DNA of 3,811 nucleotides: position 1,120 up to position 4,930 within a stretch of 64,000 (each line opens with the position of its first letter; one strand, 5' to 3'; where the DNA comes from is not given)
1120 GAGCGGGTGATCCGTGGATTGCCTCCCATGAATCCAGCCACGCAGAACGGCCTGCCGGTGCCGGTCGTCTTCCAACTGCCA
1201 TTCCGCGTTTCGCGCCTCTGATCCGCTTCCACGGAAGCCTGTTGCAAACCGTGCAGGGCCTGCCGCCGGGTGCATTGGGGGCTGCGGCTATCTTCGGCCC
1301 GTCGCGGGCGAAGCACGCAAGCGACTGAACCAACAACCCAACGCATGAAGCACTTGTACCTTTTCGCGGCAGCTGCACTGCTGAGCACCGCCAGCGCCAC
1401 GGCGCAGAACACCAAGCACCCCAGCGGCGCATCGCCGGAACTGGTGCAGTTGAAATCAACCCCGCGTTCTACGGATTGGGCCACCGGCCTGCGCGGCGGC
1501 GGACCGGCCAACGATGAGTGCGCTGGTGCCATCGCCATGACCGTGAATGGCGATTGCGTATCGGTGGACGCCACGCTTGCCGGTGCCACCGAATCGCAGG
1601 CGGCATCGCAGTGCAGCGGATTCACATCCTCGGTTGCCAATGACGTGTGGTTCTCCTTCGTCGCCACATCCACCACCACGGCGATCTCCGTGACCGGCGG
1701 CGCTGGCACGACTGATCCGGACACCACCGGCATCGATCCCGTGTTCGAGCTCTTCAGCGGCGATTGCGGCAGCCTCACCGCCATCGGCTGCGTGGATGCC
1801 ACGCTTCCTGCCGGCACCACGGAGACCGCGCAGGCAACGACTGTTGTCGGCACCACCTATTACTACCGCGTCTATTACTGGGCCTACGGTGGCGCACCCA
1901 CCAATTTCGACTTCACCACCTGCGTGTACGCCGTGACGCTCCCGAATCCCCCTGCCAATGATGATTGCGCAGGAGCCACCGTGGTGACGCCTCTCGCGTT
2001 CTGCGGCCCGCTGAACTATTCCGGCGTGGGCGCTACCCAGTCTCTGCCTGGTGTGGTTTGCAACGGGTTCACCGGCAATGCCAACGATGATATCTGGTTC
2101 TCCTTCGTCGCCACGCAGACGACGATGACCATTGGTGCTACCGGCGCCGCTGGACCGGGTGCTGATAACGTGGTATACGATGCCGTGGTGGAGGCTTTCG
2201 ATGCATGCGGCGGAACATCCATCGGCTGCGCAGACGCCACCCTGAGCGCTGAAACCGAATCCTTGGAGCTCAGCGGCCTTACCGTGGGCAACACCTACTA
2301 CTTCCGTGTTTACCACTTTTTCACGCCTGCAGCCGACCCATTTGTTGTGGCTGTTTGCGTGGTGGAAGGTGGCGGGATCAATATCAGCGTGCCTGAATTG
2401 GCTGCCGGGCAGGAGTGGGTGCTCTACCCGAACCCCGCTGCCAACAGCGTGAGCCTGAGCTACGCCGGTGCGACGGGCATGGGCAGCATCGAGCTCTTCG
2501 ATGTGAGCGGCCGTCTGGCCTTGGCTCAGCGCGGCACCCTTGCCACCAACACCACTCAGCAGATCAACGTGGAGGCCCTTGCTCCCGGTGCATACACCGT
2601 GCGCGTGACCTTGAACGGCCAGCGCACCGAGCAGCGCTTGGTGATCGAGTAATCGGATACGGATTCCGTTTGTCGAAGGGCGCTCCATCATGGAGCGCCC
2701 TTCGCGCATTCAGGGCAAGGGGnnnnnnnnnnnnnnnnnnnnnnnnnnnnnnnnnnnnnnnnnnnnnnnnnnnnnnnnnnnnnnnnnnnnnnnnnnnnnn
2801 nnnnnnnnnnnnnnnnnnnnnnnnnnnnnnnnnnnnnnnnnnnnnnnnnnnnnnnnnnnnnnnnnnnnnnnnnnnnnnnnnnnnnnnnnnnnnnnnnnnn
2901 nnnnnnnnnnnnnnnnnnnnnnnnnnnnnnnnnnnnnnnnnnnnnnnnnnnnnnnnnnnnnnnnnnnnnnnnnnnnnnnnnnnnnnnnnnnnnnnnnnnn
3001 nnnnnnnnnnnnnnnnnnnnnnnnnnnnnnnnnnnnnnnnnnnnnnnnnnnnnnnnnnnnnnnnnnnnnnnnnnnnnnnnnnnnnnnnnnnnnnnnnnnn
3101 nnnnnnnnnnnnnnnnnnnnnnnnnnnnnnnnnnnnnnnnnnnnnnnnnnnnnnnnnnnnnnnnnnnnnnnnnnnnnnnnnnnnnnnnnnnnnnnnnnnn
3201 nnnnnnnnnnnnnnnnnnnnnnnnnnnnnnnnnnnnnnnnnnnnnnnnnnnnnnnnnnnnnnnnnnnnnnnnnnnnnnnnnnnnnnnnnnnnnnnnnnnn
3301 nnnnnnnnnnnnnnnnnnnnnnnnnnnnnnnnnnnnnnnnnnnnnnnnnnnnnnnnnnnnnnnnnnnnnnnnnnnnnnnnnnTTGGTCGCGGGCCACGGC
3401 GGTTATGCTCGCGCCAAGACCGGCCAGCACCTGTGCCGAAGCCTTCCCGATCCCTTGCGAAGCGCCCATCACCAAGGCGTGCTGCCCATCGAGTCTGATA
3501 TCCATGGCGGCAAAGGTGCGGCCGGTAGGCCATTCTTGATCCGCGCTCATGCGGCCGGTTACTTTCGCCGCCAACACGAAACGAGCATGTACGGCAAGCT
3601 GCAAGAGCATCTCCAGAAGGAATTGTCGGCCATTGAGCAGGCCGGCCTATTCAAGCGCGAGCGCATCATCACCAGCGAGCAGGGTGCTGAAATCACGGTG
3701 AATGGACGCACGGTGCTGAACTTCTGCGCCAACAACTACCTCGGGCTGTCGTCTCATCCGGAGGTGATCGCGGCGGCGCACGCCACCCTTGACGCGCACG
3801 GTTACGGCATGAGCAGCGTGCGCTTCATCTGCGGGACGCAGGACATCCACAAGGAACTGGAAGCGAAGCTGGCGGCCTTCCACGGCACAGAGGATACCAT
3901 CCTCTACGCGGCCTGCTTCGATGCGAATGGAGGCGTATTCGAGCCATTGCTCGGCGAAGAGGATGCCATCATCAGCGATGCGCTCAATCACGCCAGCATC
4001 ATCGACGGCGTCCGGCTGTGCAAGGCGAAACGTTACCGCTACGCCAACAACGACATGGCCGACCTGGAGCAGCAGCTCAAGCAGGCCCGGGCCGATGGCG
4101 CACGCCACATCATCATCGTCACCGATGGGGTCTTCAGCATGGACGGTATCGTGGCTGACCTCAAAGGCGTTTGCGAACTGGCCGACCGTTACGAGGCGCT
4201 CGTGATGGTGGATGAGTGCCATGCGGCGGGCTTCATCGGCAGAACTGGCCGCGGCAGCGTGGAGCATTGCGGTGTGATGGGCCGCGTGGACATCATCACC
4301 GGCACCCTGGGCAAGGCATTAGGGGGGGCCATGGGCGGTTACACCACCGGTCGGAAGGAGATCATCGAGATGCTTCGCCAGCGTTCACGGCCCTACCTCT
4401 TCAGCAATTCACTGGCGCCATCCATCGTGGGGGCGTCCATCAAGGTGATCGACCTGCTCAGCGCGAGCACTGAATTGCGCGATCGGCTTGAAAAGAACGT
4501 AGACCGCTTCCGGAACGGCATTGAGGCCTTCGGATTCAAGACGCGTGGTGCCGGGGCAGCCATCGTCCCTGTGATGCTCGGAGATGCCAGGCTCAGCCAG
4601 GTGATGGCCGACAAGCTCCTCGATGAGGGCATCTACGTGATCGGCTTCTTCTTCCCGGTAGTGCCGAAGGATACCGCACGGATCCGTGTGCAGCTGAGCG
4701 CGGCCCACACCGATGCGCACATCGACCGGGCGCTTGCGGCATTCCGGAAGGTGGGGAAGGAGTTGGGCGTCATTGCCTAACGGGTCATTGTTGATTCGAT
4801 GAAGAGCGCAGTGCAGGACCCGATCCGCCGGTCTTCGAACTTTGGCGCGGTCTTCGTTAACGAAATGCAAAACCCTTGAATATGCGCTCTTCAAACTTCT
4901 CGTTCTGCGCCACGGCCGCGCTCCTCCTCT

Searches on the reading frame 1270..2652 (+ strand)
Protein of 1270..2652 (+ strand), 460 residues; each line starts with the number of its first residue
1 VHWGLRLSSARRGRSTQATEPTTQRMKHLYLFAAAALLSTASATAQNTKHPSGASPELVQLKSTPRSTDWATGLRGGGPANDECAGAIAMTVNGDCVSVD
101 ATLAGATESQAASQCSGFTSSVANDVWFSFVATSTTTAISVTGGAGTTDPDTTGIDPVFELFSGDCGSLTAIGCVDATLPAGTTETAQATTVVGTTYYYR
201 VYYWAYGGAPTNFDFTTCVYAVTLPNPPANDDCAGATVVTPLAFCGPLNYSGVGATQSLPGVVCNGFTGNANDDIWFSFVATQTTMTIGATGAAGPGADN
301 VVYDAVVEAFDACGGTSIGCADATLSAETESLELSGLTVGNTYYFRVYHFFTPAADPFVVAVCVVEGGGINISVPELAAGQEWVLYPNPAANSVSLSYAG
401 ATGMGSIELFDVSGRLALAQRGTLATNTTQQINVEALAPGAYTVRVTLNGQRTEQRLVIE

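Call 40: search_protein_families(library=pfam, proteins=[window:1270-2652:+], max_evalue=0.0001)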
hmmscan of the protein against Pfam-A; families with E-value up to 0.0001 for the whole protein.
window:1270-2652:+ (460 aa): 2 families
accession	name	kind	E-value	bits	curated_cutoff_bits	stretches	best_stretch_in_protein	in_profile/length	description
PF23759.1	GBD_T9SS_assoc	-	2.4e-15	57.3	27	2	229-349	1-104/116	Galactose binding domain-like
PF18962.6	Por_Secre_tail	-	2.7e-11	44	27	1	385-459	1-75/75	Secretion system C-terminal sorting domain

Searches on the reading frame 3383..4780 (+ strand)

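Call 40: search_protein_families(library=pfam, proteins=[window:3383-4780:+], max_evalue=0.0001)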
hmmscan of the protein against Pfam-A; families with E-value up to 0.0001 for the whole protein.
window:3383-4780:+ (465 aa): 2 families
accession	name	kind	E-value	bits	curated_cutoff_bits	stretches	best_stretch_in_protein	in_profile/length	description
PF00155.27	Aminotran_1_2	-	5.5e-69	233.5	19.7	1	110-453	2-360/361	Aminotransferase class I and II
PF00202.27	Aminotran_3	-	7.3e-10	38.5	30.5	1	260-456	213-401/403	Aminotransferase class-III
